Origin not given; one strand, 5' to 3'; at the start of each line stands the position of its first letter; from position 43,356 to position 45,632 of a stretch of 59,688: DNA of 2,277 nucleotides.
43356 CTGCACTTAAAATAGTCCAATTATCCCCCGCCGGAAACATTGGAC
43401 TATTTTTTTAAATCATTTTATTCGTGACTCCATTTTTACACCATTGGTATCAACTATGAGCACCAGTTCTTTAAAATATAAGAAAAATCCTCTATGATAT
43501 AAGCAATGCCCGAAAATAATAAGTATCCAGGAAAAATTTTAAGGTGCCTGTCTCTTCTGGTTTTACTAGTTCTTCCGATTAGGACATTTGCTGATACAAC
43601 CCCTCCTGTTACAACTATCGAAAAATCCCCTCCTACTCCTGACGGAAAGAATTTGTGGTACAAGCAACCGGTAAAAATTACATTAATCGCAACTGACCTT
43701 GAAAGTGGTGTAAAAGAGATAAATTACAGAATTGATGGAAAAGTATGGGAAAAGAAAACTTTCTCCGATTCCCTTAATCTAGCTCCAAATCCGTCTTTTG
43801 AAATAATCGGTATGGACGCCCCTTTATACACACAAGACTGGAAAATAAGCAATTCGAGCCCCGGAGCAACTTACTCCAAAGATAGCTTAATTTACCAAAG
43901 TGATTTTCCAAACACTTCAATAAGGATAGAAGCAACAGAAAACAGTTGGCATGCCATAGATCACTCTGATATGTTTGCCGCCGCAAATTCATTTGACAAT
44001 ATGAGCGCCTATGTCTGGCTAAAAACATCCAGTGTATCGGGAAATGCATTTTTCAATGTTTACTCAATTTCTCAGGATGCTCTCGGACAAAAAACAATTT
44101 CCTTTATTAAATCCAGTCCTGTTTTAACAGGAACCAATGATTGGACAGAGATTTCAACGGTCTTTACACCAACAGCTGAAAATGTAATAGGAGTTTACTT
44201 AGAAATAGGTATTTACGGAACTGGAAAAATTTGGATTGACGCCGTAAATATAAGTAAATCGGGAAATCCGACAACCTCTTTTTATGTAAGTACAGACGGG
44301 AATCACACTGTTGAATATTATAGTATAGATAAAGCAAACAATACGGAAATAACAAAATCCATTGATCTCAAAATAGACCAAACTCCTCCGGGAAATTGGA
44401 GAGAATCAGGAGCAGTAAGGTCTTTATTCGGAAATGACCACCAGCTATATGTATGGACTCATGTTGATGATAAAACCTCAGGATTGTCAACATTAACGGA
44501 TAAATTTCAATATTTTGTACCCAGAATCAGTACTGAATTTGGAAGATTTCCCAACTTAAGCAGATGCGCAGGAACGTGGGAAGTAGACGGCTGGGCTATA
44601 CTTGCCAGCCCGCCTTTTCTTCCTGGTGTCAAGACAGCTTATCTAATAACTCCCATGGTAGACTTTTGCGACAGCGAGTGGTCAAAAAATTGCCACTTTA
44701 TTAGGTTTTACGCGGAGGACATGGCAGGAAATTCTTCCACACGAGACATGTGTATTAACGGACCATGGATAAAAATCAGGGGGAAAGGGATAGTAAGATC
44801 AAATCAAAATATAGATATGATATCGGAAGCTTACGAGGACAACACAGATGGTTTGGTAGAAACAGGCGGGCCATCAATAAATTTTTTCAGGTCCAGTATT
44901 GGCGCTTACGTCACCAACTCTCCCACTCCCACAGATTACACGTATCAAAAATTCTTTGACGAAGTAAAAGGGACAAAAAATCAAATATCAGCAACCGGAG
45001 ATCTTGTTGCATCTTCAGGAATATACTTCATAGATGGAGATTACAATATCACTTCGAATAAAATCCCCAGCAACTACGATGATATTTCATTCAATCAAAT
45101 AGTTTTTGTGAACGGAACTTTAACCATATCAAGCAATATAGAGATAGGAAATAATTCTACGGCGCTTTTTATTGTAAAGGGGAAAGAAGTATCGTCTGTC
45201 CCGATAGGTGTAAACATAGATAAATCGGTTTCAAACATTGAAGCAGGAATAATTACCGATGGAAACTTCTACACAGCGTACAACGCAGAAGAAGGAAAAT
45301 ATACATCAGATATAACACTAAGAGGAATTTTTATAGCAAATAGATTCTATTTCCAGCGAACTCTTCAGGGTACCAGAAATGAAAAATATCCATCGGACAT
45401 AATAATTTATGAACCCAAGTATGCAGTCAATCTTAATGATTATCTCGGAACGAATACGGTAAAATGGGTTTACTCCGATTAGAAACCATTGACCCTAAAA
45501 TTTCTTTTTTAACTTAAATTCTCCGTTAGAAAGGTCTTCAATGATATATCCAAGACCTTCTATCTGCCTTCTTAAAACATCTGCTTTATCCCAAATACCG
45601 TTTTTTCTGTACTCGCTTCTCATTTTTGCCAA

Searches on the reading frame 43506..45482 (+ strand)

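Call 28: search_protein_families(library=pfam, proteins=[window:43506-45482:+], max_evalue=0.001)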
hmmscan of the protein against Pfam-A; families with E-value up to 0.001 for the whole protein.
window:43506-45482:+ (658 aa): 1 family
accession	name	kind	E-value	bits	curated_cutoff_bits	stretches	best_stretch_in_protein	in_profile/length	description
PF19077.6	Big_13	-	0.0008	20.3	27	0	221-292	34-102/102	Bacterial Ig-like domain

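Call 61: search_protein_families(library=padloc, proteins=[window:43506-45482:+], max_evalue=0.01)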
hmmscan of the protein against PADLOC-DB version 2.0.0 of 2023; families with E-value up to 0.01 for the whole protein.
window:43506-45482:+ (658 aa): 0 families
